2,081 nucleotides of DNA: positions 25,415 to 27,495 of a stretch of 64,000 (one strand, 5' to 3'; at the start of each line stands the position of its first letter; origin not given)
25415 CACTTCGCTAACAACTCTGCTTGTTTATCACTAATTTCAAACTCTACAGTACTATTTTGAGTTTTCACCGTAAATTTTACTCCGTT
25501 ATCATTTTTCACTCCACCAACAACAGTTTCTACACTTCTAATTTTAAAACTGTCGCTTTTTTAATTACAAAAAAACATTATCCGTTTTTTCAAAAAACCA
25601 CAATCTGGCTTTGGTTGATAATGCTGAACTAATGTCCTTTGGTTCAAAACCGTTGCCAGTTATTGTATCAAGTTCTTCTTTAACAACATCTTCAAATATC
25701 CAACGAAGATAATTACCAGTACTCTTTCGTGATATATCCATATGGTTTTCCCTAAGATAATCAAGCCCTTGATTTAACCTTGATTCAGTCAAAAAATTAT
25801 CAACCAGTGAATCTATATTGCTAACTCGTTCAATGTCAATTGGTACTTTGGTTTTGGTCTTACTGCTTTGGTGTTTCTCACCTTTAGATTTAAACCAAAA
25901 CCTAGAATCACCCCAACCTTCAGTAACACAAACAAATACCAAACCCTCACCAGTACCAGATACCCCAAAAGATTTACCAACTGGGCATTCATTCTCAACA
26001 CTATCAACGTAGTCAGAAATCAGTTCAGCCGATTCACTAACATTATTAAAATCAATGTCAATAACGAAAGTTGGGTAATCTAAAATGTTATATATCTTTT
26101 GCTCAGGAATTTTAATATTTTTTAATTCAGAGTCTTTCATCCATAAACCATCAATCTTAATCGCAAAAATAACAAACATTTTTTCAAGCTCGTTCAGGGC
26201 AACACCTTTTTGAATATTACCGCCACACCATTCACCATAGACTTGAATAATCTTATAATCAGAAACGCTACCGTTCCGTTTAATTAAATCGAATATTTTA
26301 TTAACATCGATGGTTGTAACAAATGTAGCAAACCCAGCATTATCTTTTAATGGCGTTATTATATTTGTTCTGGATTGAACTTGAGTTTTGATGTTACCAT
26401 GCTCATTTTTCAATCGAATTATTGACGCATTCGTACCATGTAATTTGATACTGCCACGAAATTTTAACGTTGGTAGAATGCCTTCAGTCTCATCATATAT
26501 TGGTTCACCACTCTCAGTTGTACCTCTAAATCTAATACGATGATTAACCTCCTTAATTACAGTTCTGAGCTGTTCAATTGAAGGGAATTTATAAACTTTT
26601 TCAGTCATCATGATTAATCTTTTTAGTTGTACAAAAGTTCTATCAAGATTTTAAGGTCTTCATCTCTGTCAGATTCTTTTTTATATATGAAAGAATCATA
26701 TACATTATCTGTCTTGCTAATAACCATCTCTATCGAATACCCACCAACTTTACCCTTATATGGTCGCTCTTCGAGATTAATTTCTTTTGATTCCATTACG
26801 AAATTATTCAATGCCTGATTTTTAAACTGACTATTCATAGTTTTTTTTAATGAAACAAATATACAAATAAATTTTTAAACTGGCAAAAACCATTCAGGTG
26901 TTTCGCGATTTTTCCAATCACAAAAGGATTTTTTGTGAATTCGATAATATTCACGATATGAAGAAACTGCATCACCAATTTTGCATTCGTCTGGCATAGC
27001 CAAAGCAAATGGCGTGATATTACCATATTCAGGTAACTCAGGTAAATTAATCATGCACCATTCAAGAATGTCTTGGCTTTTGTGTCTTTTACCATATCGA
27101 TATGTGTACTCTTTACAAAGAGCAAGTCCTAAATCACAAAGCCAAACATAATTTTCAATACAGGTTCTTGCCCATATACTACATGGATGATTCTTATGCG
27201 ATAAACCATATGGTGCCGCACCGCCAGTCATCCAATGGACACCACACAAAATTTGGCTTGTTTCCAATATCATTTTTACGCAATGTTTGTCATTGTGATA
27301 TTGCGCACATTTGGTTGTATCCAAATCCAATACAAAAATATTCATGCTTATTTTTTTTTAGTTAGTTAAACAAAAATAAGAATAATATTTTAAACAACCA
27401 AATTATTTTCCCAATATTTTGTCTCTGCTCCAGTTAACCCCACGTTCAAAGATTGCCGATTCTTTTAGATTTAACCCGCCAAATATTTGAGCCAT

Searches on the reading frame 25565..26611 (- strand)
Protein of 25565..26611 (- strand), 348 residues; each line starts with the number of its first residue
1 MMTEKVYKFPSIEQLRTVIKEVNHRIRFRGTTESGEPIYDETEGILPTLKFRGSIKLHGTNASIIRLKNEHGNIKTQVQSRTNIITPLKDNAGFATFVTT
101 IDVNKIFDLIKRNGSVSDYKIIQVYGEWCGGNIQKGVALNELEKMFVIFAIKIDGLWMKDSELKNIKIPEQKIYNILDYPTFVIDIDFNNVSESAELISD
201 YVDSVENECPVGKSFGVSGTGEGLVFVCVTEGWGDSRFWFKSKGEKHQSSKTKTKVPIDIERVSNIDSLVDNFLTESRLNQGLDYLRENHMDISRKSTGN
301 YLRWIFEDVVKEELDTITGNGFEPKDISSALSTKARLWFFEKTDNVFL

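Call 11: search_protein_families(library=pfam, proteins=[window:25565-26611:-], max_evalue=0.01)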
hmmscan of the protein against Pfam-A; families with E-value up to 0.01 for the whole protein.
window:25565-26611:- (348 aa): 1 family
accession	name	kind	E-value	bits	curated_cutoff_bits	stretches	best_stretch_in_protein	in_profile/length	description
PF09414.15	RNA_ligase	-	6.8e-11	43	27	1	55-242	7-170/171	RNA ligase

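Call 12: search_protein_families(library=phrogs, proteins=[window:25565-26611:-], max_evalue=0.001)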
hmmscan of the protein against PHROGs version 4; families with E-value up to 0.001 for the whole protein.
window:25565-26611:- (348 aa): 2 families
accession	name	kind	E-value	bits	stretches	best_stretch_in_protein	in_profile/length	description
phrog_548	-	DNA, RNA and nucleotide metabolism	5.6e-55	187.9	1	7-344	4-340/341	RNA ligase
phrog_21104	-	unknown function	2.9e-07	31.5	1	117-228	93-203/215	-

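Call 46: search_protein_families(library=ncbifam, proteins=[window:25565-26611:-], max_evalue=0.01)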
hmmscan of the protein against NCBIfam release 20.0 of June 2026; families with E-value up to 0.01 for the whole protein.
window:25565-26611:- (348 aa): 1 family
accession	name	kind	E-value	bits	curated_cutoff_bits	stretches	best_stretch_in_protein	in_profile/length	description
TIGR02307.1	RNA_lig_RNL2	equivalog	4.4e-09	36.3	197.15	1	56-330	32-308/326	RNA ligase, Rnl2 family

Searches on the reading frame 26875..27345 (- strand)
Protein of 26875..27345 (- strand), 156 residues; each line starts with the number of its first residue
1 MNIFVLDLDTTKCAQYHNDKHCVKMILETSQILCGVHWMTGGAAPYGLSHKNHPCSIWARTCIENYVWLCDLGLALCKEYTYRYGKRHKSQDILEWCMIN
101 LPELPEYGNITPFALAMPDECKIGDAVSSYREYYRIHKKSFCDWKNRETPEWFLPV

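Call 15: search_protein_families(library=pfam, proteins=[window:26875-27345:-], max_evalue=0.01)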
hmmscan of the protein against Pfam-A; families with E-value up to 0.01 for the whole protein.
window:26875-27345:- (156 aa): 1 family
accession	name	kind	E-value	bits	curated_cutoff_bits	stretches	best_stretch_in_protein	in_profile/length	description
PF03013.19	Pyr_excise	-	1.8e-05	25.5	23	1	1-88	1-77/81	Pyrimidine dimer DNA glycosylase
